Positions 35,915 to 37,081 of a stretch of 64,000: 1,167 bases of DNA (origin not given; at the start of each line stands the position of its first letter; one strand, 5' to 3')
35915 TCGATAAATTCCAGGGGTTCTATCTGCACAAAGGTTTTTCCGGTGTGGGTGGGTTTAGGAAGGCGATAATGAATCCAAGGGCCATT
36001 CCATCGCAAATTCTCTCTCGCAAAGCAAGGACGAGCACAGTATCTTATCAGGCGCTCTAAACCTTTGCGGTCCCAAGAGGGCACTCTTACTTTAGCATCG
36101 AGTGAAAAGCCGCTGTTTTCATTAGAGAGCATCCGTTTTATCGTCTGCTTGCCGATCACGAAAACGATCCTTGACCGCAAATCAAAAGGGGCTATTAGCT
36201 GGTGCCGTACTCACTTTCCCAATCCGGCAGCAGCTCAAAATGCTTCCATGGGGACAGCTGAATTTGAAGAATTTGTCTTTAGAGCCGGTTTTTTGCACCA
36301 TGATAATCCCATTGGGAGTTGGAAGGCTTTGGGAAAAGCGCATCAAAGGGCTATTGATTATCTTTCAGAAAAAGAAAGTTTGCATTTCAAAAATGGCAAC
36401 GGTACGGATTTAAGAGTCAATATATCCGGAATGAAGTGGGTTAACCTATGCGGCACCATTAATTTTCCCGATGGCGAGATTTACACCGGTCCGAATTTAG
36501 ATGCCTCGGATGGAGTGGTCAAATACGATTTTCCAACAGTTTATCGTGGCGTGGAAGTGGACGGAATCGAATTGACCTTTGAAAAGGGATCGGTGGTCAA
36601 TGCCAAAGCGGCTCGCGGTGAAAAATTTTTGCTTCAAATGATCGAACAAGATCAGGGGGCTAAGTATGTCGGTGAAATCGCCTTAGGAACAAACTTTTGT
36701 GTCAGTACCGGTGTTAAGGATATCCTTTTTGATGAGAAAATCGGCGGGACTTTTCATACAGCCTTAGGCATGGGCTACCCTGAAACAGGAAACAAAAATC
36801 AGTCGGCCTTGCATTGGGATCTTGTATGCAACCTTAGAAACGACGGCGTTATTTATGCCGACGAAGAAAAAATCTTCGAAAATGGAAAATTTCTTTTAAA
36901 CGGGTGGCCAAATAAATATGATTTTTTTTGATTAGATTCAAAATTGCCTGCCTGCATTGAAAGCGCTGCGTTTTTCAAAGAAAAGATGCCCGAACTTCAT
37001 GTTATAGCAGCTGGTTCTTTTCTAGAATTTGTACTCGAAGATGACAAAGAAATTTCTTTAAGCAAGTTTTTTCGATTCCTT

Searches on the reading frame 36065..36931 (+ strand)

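Call 71: search_protein_families(library=pfam, proteins=[window:36065-36931:+], max_evalue=0.0001)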
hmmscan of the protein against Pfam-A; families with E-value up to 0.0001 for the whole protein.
window:36065-36931:+ (288 aa): 1 family
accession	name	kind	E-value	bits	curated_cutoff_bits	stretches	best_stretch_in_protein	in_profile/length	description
PF02073.20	Peptidase_M29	-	7e-62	210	27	1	31-276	124-406/406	Thermophilic metalloprotease (M29)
